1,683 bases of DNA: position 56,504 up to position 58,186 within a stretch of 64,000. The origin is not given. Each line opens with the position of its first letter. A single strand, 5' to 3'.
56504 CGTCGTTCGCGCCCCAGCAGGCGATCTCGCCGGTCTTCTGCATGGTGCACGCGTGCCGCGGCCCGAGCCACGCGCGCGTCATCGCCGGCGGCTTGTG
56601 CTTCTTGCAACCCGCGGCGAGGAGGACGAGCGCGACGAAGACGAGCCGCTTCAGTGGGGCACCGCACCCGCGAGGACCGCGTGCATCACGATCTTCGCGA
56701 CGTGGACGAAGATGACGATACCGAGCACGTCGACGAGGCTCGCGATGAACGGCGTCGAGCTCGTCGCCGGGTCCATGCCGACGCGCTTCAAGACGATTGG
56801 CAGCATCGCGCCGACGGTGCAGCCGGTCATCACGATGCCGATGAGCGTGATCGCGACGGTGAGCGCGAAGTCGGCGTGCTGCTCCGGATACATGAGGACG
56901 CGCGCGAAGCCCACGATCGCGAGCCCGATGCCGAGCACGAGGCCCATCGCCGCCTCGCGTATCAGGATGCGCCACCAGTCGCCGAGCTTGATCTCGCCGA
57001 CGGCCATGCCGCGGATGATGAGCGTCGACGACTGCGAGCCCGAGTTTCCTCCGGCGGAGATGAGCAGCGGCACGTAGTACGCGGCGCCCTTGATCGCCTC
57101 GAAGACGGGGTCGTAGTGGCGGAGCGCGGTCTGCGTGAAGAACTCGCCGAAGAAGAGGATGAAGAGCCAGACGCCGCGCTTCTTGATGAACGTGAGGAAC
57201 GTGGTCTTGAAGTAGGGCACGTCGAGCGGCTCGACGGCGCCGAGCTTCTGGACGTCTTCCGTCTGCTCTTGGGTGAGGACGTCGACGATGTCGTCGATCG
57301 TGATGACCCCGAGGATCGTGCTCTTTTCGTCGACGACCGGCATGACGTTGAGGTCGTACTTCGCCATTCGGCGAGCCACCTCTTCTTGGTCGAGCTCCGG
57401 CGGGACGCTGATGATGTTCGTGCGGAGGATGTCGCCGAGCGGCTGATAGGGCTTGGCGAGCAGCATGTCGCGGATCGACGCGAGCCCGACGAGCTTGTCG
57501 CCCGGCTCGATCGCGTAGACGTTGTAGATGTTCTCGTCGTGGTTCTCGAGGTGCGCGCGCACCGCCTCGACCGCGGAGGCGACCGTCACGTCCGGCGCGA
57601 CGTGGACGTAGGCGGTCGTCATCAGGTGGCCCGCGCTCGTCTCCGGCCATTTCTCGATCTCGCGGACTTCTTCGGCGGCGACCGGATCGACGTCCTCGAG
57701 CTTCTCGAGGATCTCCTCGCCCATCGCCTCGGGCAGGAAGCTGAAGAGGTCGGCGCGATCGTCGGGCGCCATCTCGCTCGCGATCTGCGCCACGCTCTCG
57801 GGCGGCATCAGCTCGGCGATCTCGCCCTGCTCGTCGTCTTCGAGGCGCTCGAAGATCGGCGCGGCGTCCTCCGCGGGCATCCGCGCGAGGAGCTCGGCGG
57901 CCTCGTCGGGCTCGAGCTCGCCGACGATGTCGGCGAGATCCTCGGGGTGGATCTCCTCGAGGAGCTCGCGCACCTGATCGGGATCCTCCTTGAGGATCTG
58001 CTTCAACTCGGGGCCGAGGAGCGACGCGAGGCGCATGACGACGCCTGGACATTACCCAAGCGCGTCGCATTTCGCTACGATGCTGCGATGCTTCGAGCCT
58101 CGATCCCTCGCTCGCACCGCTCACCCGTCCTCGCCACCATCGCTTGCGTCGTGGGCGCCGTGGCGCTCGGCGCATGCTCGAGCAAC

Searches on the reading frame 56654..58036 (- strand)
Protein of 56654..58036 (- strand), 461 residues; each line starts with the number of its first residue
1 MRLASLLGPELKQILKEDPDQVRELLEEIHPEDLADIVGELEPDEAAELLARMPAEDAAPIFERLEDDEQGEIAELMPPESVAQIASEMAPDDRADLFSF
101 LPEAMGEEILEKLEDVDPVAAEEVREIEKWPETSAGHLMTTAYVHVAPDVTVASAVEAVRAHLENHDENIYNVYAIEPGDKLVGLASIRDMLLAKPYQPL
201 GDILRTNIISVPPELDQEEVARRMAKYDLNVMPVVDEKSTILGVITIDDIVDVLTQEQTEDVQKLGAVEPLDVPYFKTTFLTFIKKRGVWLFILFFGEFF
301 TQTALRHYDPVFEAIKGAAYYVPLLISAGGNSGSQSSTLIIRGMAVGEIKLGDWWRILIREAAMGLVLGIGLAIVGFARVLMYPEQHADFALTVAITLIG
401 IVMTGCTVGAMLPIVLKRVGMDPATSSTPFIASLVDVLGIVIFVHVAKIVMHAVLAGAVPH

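Call 69: search_protein_families(library=pfam, proteins=[window:56654-58036:-], max_evalue=0.00001)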
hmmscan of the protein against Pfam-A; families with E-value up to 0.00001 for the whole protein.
window:56654-58036:- (461 aa): 4 families
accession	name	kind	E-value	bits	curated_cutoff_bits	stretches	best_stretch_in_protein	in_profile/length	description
PF01769.21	MgtE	-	6.8e-34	117.3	27.6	1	322-444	1-123/125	Divalent cation transporter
PF03448.22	MgtE_N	-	3.8e-25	88.8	25.9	2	29-132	1-101/102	MgtE intracellular N domain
PF00571.33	CBS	-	1e-16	61.4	24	1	201-254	2-55/57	CBS domain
PF14841.11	FliG_M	-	1.6e-10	41.5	25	0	19-65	1-47/76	FliG middle domain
